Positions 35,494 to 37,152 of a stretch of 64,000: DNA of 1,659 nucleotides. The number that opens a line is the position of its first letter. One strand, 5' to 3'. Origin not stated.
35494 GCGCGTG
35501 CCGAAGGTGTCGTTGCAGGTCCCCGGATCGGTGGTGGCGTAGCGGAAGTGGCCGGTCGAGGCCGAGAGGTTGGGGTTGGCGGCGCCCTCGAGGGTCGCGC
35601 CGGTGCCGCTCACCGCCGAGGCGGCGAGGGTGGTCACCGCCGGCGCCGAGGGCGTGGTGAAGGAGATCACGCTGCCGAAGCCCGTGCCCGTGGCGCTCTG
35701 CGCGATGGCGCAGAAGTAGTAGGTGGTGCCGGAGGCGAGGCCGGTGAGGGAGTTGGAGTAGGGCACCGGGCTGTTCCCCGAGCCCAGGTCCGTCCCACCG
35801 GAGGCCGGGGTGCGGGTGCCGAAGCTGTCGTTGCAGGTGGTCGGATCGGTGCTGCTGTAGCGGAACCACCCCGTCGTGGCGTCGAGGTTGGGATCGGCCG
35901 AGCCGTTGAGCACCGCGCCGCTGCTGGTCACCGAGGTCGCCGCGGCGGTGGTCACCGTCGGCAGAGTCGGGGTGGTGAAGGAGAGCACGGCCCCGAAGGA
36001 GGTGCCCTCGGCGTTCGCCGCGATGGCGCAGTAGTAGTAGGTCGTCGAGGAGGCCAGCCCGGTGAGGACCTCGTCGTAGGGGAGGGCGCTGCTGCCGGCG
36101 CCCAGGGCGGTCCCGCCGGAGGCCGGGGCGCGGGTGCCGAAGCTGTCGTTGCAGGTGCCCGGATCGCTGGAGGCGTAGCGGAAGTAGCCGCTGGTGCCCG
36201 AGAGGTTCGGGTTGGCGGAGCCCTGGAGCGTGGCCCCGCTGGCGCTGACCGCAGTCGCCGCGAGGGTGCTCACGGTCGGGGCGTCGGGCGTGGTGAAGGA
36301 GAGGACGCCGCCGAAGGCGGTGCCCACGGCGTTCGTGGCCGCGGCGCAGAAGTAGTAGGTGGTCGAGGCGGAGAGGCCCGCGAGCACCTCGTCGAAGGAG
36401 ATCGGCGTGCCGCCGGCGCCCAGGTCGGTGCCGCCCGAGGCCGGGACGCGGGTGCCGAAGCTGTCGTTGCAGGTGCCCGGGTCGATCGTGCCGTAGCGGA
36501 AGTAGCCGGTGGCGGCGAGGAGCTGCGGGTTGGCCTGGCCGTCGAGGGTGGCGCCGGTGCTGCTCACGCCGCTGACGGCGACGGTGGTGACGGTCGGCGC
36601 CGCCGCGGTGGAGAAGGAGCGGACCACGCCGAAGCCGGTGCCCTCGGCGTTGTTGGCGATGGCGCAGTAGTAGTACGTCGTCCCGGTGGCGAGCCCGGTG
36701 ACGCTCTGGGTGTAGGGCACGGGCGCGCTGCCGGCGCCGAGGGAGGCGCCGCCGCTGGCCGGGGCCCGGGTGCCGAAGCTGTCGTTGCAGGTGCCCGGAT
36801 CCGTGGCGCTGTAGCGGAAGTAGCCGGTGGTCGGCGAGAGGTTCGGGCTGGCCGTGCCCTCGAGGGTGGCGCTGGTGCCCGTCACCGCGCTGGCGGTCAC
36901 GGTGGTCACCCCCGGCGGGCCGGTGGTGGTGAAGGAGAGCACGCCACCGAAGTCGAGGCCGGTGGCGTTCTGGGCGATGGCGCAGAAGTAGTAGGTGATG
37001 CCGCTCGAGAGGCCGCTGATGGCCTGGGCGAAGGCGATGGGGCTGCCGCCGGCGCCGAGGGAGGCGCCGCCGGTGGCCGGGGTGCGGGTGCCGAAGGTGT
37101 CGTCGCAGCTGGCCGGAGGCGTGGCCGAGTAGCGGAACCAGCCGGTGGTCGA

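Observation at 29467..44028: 14.6-kb gene for a 4,853-aa surface protein made of 45 FN3-like repeats with conserved Cys pair and a MYXO-CTERM anchor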

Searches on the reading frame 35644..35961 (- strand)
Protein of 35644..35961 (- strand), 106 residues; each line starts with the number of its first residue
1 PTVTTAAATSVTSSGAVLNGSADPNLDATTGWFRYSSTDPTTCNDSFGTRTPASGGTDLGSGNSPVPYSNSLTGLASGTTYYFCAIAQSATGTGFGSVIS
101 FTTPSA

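Call 28: search_solved_structures(query=A1, max_evalue=1, show_alignments=2)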
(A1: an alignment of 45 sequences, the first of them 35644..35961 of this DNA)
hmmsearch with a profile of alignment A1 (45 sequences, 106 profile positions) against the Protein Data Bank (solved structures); distinct sequences matched with E-value up to 1: 22.
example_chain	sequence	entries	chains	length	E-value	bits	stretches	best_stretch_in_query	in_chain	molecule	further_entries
8q6t_I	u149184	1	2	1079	8.9e-05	25.8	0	68-94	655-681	Titin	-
8g4l_bm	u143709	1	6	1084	0.0085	19.5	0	69-94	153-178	Titin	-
3lpw_A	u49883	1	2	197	0.014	18.8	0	69-94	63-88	A77-A78 domain from Titin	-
9l8z_C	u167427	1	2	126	0.046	17.1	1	62-96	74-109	The heavy chain of antibody VAC-CF22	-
8cxi_L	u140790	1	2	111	0.084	16.3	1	12-96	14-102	A11 light chain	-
9xsx_B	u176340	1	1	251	0.14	15.6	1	63-96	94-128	the heavy chain of antibody CF22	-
4ut7_L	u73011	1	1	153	0.16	15.4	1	12-102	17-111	BROADLY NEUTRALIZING HUMAN ANTIBODY EDE2 A11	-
4y5x_B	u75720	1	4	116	0.19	15.1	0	38-86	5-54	diabody 310 VH domain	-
7y8s_A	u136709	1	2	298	0.19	15.1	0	69-94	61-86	Dscam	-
6ywe_f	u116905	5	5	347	0.23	14.9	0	27-63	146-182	Related to ribosomal protein YmL11, mitochondrial | Uncharacterized protein | uL10m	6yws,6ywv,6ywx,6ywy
8owt_AAA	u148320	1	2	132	0.23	14.9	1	24-95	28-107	Nanobody A8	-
6eh6_B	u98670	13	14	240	0.25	14.8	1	64-103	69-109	Human T Cell Receptor BetaChain | Human T Cell Receptor Beta Chain | T-Cell Receptor F11 beta chain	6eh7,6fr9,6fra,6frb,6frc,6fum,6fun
8pjg_E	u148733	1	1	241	0.25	14.7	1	64-103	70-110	T cell receptor beta constant 1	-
5e55_A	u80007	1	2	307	0.27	14.7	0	69-95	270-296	Contactin-6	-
5j7k_A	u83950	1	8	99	0.35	14.3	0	67-96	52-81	FN3con-a-lys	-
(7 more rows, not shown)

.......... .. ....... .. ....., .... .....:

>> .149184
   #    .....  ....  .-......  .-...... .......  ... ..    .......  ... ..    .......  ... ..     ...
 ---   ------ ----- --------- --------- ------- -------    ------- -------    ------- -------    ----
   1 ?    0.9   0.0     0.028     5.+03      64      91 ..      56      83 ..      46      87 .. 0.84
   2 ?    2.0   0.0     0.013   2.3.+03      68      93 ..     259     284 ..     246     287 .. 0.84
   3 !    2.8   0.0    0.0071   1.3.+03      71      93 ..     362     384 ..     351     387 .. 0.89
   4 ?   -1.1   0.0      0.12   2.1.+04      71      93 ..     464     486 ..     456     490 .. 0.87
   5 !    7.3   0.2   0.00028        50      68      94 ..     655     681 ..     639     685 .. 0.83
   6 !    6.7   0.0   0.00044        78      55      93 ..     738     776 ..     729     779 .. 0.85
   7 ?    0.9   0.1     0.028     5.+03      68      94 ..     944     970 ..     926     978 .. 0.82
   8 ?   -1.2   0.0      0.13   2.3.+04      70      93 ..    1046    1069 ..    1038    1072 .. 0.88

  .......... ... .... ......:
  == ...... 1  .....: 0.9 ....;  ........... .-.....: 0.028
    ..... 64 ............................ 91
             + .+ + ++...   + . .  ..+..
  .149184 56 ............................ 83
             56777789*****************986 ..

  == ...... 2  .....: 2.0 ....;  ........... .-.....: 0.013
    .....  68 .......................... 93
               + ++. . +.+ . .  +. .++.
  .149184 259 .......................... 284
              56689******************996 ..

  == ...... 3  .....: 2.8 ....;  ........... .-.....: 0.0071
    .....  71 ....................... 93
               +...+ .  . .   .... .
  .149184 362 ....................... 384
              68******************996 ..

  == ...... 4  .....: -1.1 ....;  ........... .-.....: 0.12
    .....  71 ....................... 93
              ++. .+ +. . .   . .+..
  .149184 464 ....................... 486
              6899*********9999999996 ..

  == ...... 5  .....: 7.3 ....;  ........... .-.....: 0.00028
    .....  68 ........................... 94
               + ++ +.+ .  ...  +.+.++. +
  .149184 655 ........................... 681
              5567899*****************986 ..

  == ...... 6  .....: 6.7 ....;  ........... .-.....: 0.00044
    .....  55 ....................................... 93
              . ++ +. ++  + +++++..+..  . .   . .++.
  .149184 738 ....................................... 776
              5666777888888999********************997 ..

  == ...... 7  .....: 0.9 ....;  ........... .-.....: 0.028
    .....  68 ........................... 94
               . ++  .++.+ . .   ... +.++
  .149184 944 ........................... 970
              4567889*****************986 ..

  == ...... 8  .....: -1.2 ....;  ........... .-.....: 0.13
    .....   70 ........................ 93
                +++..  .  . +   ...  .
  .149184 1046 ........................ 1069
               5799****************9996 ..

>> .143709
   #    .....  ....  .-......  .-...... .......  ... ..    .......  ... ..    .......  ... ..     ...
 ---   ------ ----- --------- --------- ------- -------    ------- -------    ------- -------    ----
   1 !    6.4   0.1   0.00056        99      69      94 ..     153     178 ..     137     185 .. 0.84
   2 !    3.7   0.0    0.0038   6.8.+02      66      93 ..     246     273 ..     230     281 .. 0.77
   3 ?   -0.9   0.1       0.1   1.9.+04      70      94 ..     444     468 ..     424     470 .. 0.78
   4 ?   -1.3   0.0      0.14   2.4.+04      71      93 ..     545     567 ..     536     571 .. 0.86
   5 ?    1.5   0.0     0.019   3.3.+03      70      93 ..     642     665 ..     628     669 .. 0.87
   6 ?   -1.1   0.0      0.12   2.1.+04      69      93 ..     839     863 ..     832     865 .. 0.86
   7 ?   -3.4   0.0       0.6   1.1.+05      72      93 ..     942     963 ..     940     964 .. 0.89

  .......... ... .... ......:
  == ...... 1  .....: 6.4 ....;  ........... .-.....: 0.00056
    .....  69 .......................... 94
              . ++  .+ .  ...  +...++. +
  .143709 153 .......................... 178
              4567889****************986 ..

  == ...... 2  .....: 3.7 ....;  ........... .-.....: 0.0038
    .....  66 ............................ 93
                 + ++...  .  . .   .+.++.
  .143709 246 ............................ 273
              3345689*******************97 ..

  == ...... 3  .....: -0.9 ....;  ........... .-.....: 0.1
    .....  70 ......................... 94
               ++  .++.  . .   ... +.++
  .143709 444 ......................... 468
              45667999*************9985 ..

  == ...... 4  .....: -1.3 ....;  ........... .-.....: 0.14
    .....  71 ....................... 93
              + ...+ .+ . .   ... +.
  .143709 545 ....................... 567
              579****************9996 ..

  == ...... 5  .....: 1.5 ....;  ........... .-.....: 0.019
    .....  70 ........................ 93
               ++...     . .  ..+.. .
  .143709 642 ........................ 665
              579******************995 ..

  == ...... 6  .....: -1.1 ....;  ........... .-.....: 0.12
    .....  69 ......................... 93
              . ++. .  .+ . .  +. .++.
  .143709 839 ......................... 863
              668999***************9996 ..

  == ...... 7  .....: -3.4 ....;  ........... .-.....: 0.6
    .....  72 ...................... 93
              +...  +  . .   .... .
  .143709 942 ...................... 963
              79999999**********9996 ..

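Call 34: predict_structure(alignment_id=A1)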
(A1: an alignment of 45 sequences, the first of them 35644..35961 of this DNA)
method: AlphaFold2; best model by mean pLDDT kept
length: 106 residues; sequences in the alignment: 45
mean_pLDDT: 97.2   pTM: 0.88
mean pLDDT of the five models: 97.2, 96.8, 96.7, 96.6, 92.9
residues with pLDDT >= 90: 105; 70-90: 1; 50-70: 0; < 50: 0
segments of 3 or more residues with pLDDT < 50: none
pLDDT, mean of each block of 10 residues (from residue 1): 98 98 97 98 96 96 97 98 98 97 95
secondary structure, 60 per line:
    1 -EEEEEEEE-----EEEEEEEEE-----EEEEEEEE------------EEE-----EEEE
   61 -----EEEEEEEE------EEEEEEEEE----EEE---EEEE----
elements in order: E2-9 E15-23 E29-36 E49-51 E57-60 E66-73 E80-88 E93-95 E99-102

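Call 37: fold_search(model_id=the predicted structure, library=pdb)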
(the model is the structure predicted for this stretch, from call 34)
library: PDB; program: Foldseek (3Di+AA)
matches with E <= 10: 1868; with E <= 0.001: 11
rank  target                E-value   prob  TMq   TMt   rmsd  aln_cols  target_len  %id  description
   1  7cg8_C                1.5e-04  1.00  0.64  0.67   3.7       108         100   17  Structure of the sensor domain (short construct) of the anti-sigma factor RsgI4 in Pseudobacteroides cellulosolvens (released 2021-06-30)
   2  7cg5                  2.0e-04  1.00  0.62  0.65   3.7       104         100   17  Structure of the sensor domain (long construct) of the anti-sigma factor RsgI4 in Pseudobacteroides cellulosolvens (released 2021-06-30)
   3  3n1f_C                3.5e-04  1.00  0.60  0.66   4.1       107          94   18  Crystal Structure of IhhN bound to CDOFn3 (released 2010-06-02)
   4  7cg8_A                5.7e-04  1.00  0.63  0.64   3.8       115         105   16  Structure of the sensor domain (short construct) of the anti-sigma factor RsgI4 in Pseudobacteroides cellulosolvens (released 2021-06-30)
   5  3n1g_D                6.3e-04  1.00  0.61  0.65   4.1       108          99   15  Crystal structure of DhhN bound to BOCFn3 (released 2010-06-02)
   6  3n1f_D                6.3e-04  1.00  0.57  0.59   4.1       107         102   16  Crystal Structure of IhhN bound to CDOFn3 (released 2010-06-02)
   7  7y8i_E                6.7e-04  1.00  0.54  0.59   6.3       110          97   24  Crystal structure of sDscam FNIII3 domain, isoform alpha7 (released 2023-05-24)
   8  7cg1_MODEL_1_A        7.8e-04  1.00  0.65  0.54   3.7       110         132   14  Solution structure of the sensor domain of the anti-sigma factor RsgI4 in Pseudobacteroides cellulosolvens (released 2021-06-30)
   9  8orl_B                7.8e-04  1.00  0.55  0.56   7.4       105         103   19  Crystal structure of the S23226G missense variant of titin domain Fn3-56 (released 2023-08-23)
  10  2ic2_B                8.3e-04  1.00  0.62  0.58   4.7       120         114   14  Crystal Structure of the First FNIII Domain of Ihog (released 2006-10-24)
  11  7y8i_F                9.7e-04  1.00  0.54  0.64   5.6       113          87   21  Crystal structure of sDscam FNIII3 domain, isoform alpha7 (released 2023-05-24)
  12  3d1m_D                1.0e-03  1.00  0.60  0.63   4.1       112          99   17  Crystal Structure of Sonic Hedgehog Bound to the third FNIII domain of CDO (released 2008-09-23)
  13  3n1p_C                1.1e-03  1.00  0.60  0.63   4.1       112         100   15  Crystal Structure of IhhN bound to BOCFn3 (released 2010-06-02)
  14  8orl_A                1.1e-03  1.00  0.48  0.50   7.2       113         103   17  Crystal structure of the S23226G missense variant of titin domain Fn3-56 (released 2023-08-23)
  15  7y8i_C                1.3e-03  1.00  0.51  0.61   5.5       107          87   25  Crystal structure of sDscam FNIII3 domain, isoform alpha7 (released 2023-05-24)
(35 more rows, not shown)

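Call 61: search_protein_representatives(alignment_id=A1)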
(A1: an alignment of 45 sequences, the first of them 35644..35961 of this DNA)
Query: 45 sequences, 106 profile positions. Proteins with E-value up to 0.001 (for the whole library): 37997; up to 1e-10: 14913; up to 1e-30: 2506. The best 150 are listed.
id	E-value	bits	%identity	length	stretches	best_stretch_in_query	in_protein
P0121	0.0e+00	5187.1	-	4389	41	1-105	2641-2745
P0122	0.0e+00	4343.9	-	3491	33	1-105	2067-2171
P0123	0.0e+00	4089.6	-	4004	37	1-105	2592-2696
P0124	0.0e+00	2742.9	-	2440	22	2-105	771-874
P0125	0.0e+00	2734.9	-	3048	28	1-105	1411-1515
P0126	0.0e+00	2514.9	-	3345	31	1-104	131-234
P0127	0.0e+00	2307.2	-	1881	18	1-105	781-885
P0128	0.0e+00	1626.0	-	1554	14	1-105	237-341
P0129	0.0e+00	1387.9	-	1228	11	1-105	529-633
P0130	0.0e+00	1200.9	-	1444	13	1-105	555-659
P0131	0.0e+00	1159.9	-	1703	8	1-105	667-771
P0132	0.0e+00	1052.8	-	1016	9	1-104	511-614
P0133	0.0e+00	994.9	-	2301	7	1-105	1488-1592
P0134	4.6e-297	978.5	-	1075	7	1-105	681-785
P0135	5.0e-272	898.0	-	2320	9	1-105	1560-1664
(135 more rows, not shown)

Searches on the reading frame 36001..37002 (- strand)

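Call 7: search_protein_families(library=pfam, proteins=[window:36001-37002:-], max_evalue=1)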
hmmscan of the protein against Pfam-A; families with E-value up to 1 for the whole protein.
window:36001-37002:- (334 aa): 3 families
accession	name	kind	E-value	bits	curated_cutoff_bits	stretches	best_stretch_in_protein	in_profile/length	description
PF16656.11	Pur_ac_phosph_N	-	1.7e-07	32.1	30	3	299-330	55-82/93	Purple acid Phosphatase, N-terminal domain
PF00041.27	fn3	-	0.0012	19.5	25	0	33-123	4-75/84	Fibronectin type III domain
PF16655.11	PhoD_N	-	0.026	15.5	30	0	100-119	62-81/90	PhoD-like phosphatase, N-terminal domain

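Call 8: search_protein_families(library=ncbifam, proteins=[window:36001-37002:-], max_evalue=1)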
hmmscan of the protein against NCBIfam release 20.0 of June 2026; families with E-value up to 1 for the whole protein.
window:36001-37002:- (334 aa): 1 family
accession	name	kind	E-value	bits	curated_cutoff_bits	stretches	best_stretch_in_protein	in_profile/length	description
TIGR01614.1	PME_inhib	domain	0.05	12.9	35.95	0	252-292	109-149/178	pectinesterase inhibitor domain-containing protein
